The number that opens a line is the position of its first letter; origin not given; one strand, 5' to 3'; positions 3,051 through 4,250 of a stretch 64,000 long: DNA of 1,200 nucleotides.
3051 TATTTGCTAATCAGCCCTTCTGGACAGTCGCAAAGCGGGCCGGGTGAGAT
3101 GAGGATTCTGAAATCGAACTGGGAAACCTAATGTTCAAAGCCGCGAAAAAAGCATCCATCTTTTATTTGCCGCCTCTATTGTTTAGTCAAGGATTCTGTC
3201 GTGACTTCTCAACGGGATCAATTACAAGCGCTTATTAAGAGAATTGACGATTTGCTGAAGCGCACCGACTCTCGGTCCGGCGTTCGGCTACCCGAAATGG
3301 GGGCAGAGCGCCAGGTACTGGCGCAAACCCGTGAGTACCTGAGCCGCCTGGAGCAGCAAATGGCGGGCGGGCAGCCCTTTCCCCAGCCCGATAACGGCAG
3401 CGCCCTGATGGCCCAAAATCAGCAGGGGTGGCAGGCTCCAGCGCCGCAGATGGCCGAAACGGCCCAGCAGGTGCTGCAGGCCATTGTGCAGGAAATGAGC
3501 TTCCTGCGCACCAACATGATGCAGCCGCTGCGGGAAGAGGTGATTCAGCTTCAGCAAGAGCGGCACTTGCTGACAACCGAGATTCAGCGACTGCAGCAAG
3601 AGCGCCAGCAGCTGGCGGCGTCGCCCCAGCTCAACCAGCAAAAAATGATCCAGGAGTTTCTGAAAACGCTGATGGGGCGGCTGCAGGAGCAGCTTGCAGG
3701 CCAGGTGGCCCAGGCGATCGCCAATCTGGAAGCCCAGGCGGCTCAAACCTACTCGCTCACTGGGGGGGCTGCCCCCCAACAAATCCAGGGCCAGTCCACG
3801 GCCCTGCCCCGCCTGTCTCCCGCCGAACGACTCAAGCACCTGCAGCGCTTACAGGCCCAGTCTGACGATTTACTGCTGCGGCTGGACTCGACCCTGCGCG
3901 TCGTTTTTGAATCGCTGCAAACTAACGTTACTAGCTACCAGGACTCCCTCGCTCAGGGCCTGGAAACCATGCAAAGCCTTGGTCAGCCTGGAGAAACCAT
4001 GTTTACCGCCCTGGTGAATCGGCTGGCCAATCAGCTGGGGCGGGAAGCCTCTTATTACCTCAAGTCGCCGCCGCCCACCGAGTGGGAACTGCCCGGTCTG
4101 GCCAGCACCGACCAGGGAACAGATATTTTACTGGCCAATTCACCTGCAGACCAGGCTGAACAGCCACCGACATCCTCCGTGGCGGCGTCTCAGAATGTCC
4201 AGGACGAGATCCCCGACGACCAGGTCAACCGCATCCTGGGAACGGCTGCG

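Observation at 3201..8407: Unassigned two-gene module: coiled-coil, extremely acidic 1089-aa protein plus divergent actin/Hsp70-fold ATPase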

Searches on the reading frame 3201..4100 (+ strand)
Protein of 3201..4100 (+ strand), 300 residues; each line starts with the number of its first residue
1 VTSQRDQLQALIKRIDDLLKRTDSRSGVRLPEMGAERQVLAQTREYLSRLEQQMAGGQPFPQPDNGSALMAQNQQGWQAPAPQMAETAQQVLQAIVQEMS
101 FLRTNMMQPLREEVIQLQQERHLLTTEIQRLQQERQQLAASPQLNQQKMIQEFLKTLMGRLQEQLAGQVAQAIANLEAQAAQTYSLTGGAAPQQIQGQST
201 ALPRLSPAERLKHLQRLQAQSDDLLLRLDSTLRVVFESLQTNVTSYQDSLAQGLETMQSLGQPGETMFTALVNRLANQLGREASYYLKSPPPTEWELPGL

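Call 7: find_homologous_proteins(query=window:3201-4100:+)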
Query window:3201-4100:+ (300 aa): 11 proteins with E <= 0.001 among 5099 candidates.
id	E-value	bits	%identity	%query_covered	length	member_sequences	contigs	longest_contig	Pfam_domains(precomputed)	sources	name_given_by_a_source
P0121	1.9e-63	233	45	100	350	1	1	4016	-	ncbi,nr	ncbi:MAG: hypothetical protein VKL39_07915, partial [Leptolyngbyaceae bacterium]|nr:hypothetical pro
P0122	2.4e-61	226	52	99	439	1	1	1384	-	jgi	-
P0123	7.4e-32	129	34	98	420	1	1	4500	-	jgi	jgi:hypothetical protein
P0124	6.8e-31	126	36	96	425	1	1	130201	-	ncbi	ncbi:hypothetical protein [Phormidesmis priestleyi]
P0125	2.1e-30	124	35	99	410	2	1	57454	-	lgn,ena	-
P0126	6.2e-29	119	34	96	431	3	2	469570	-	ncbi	ncbi:hypothetical protein ACKFKG_02090 [Phormidesmis sp. 146-35]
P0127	1.6e-26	112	34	97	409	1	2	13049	-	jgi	jgi:hypothetical protein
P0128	1.4e-25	108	33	96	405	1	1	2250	-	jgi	jgi:hypothetical protein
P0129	7.5e-24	103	33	96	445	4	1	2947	-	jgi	jgi:hypothetical protein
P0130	7.1e-22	96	31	95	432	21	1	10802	-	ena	-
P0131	5.0e-18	84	38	63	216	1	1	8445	-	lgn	-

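Call 49: find_homologous_proteins(query=A2)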
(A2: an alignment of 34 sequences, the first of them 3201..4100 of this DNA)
Query A2 (34 sequences) (300 aa, profile of the alignment): 12 proteins with E <= 0.001 among 8000 candidates.
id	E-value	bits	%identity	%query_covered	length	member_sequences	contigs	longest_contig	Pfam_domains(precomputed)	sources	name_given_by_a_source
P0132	2.4e-104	367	35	93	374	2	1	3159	-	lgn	-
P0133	1.8e-96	341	33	93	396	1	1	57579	-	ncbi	ncbi:hypothetical protein CBP27_19090, partial [Fischerella thermalis WC542]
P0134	1.2e-82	296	37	94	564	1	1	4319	-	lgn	-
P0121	1.7e-66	243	45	100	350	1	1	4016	-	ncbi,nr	ncbi:MAG: hypothetical protein VKL39_07915, partial [Leptolyngbyaceae bacterium]|nr:hypothetical pro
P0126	1.6e-53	200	34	96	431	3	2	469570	-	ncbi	ncbi:hypothetical protein ACKFKG_02090 [Phormidesmis sp. 146-35]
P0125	1.5e-51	194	35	99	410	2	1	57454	-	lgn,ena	-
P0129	2.2e-49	187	33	96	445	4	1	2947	-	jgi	jgi:hypothetical protein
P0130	3.8e-48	183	31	95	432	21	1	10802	-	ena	-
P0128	5.3e-41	159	33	96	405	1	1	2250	-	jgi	jgi:hypothetical protein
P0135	4.2e-18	84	54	19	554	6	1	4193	PF00892.27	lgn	-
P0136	9.7e-17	80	43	25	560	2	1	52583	PF00892.27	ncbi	ncbi:MAG: DMT family transporter [Crinalium sp.]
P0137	2.1e-14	72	35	47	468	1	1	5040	-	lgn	-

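Call 51: search_protein_families(library=pfam, proteins=[P0135, P0136, P0137, P0134, P0133], max_evalue=0.01)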
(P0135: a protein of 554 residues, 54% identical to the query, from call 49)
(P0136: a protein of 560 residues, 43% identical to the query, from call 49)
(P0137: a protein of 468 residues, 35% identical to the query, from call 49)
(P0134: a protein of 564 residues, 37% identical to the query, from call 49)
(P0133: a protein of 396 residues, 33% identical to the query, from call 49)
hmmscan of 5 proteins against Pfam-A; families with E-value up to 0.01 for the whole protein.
P0135 (554 aa): 1 family
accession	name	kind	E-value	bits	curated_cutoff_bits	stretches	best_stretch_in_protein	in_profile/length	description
PF00892.27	EamA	-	1.3e-18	68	28.2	2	398-537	3-132/135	EamA-like transporter family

P0136 (560 aa): 1 family
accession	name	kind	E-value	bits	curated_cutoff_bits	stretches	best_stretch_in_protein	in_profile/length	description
PF00892.27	EamA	-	4.7e-19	69.5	28.2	2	404-544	2-134/135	EamA-like transporter family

P0137 (468 aa): 0 families

P0134 (564 aa): 0 families

P0133 (396 aa): 0 families

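Call 69: search_protein_representatives(alignment_id=A3)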
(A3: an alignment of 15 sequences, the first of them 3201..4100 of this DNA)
Query: 15 sequences, 422 profile positions. Proteins with E-value up to 0.001 (for the whole library): 720; up to 1e-10: 630; up to 1e-30: 448. The best 150 are listed.
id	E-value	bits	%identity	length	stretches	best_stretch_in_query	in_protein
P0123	2.7e-160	551.0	-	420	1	1-417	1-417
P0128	5.8e-142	490.7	-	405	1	1-421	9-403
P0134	6.9e-121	421.2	-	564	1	1-421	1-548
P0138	1.1e-114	400.8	-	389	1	1-416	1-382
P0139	1.7e-113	396.9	-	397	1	40-421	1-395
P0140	1.5e-111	390.5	-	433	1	1-395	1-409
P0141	8.5e-110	384.7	-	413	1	1-414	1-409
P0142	2.7e-103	363.3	-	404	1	1-420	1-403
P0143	2.8e-103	363.2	-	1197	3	1-333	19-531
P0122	1.9e-102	360.4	-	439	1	1-400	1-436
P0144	1.9e-101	357.2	-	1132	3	1-386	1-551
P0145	2.2e-101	357.0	-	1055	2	1-368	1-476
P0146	2.5e-101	356.8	-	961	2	1-314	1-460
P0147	5.7e-101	355.6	-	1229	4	1-393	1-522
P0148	1.4e-99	351.0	-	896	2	1-310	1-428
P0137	7.3e-90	319.0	-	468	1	1-420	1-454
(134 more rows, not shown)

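Call 73: predict_structure(alignment_id=A3)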
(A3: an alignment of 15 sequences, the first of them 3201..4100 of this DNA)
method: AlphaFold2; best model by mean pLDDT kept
length: 300 residues; sequences in the alignment: 15
mean_pLDDT: 61.0   pTM: 0.24
mean pLDDT of the five models: 61.0, 60.4, 55.5, 54.5, 51.8
residues with pLDDT >= 90: 0; 70-90: 94; 50-70: 131; < 50: 75
segments of 3 or more residues with pLDDT < 50: 25-30, 58-85, 184-205, 283-300
pLDDT, mean of each block of 10 residues (from residue 1): 67 73 49 61 75 58 39 34 53 69 65 79 83 68 54 70 69 68 46 39 52 68 69 69 71 69 67 65 44 38
secondary structure, 60 per line:
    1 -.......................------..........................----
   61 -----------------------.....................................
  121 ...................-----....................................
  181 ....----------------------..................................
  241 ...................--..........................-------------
elements in order: H2-24 H31-56 H84-139 H145-184 H207-259 H262-287

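Call 97: find_encoding_contigs(protein=P0136, flank=3000, max_places=2)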
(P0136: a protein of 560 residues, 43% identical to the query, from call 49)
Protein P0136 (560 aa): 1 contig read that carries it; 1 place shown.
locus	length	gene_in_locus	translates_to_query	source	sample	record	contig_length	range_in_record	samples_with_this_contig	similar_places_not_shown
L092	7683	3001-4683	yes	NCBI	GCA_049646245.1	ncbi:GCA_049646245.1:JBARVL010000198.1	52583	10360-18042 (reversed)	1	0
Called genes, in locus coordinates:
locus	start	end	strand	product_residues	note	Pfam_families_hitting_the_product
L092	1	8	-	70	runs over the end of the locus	PF07927:HicA_toxin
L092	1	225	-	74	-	PF15919:HicB_lk_antitox, PF15970:HicB-like_2 (weak), PF21748:UPF0150 (weak)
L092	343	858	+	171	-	PF01724:DUF29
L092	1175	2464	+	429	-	PF01384:PHO4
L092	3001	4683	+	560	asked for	PF00892:EamA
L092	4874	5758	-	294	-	PF02826:2-Hacid_dh_C (faint), PF03446:NAD_binding_2, PF03807:F420_oxidored, PF07991:KARI_N (weak), PF14833:NAD_binding_11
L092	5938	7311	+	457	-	PF00145:DNA_methylase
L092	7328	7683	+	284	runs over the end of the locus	PF09520:HinfI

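Call 98: find_encoding_contigs(protein=P0135, flank=3000, max_places=2)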
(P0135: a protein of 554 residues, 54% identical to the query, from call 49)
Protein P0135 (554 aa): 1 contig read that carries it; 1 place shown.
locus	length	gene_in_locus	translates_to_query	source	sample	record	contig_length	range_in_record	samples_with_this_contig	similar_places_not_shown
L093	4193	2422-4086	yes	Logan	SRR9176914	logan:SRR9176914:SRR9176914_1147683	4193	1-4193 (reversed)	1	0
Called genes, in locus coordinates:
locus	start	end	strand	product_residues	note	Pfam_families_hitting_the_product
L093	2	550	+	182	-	?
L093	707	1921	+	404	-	PF00892:EamA, PF03151:TPT (faint), PF00892:EamA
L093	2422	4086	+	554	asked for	PF00892:EamA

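Call 100: find_encoding_contigs(protein=P0126, flank=7000, max_places=2)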
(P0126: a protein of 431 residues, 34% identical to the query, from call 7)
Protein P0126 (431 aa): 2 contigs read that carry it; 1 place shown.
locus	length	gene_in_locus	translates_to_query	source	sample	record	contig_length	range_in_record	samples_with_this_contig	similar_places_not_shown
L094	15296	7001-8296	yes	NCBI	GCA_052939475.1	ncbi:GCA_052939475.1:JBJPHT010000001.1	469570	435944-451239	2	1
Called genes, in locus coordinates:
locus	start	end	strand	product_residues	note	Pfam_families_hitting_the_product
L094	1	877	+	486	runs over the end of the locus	PF00425:Chorismate_bind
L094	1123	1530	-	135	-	PF13279:4HBT_2, PF03061:4HBT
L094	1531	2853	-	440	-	PF05673:DUF815, PF13191:AAA_16 (weak), PF00004:AAA (weak)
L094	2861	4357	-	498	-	PF27677:EGY3_M, PF02163:Peptidase_M50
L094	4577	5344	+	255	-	PF00753:Lactamase_B (faint)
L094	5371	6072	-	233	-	PF00027:cNMP_binding, PF13545:HTH_Crp_2, PF01047:MarR (weak), PF00325:Crp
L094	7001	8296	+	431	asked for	-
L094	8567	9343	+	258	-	PF02397:Bac_transf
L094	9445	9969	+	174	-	PF01066:CDP-OH_P_transf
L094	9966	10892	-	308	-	PF04187:Cofac_haem_bdg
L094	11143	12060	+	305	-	PF06574:FAD_syn, PF01687:Flavokinase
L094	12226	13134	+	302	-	PF20030:bpMoxR, PF01078:Mg_chelatase (faint), PF00004:AAA (weak), PF07726:AAA_3, PF07728:AAA_5, PF17863:AAA_lid_2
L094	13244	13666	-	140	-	-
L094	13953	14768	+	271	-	PF12385:Peptidase_C70 (weak), PF13529:Peptidase_C39_2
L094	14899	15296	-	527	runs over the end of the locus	PF00342:PGI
